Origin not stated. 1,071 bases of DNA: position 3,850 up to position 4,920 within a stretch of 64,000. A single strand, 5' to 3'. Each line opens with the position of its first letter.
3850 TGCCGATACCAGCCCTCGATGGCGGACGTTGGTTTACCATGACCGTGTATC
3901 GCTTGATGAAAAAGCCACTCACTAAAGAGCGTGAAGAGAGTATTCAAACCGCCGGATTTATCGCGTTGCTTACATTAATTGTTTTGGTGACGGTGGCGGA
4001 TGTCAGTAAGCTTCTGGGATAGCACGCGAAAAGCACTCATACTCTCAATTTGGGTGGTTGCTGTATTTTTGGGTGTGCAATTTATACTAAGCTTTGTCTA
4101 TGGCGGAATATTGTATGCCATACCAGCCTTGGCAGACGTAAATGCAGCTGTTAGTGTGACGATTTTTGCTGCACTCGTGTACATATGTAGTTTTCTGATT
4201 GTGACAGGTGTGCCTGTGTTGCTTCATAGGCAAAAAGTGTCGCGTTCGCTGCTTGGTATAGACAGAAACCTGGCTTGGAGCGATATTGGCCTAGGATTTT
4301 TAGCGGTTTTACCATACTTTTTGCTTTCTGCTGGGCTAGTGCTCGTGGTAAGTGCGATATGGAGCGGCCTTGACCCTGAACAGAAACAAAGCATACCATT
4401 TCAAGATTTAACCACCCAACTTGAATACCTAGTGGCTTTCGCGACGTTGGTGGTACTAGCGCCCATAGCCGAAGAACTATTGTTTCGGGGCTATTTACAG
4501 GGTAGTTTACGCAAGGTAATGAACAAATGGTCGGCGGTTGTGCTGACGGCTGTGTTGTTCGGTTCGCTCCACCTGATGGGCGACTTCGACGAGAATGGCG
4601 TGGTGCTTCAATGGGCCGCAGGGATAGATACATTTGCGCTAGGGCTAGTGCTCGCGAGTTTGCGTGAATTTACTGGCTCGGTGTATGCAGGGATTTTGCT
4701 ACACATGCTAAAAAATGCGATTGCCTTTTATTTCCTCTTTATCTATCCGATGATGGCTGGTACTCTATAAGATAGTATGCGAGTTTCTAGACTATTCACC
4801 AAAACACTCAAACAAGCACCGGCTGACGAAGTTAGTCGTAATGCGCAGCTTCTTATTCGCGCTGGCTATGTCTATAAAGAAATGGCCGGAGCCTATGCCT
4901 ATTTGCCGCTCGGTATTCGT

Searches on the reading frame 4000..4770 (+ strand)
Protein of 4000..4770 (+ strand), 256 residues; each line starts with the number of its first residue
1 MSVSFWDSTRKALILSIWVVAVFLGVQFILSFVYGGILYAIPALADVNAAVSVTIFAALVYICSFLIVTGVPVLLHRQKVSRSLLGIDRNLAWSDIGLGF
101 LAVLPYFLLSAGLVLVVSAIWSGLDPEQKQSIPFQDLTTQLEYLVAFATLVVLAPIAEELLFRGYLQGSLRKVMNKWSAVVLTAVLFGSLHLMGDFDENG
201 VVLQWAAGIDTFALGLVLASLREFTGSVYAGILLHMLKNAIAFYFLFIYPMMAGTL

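Call 82: search_protein_families(library=pfam, proteins=[window:4000-4770:+], max_evalue=1)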
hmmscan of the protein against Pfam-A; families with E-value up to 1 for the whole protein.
window:4000-4770:+ (256 aa): 4 families
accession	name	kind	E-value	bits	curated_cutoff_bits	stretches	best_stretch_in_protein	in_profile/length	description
PF02517.21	Rce1-like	-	2.6e-22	79.4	22.4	1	143-241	4-93/93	Type II CAAX prenyl endopeptidase Rce1-like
PF23484.1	YBR126W-A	-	0.13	12.7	27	1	106-132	32-56/68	YBR126W-A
PF08637.16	NCA2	-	0.19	11.3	20.6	1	80-122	143-185/289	ATP synthase regulation protein NCA2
PF15420.11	Abhydrolase_9_N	-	0.53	10.7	27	0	17-116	10-112/208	Alpha/beta-hydrolase family N-terminus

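Call 83: search_protein_families(library=padloc, proteins=[window:4000-4770:+], max_evalue=0.1)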
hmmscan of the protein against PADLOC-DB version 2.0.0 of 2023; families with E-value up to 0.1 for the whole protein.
window:4000-4770:+ (256 aa): 0 families
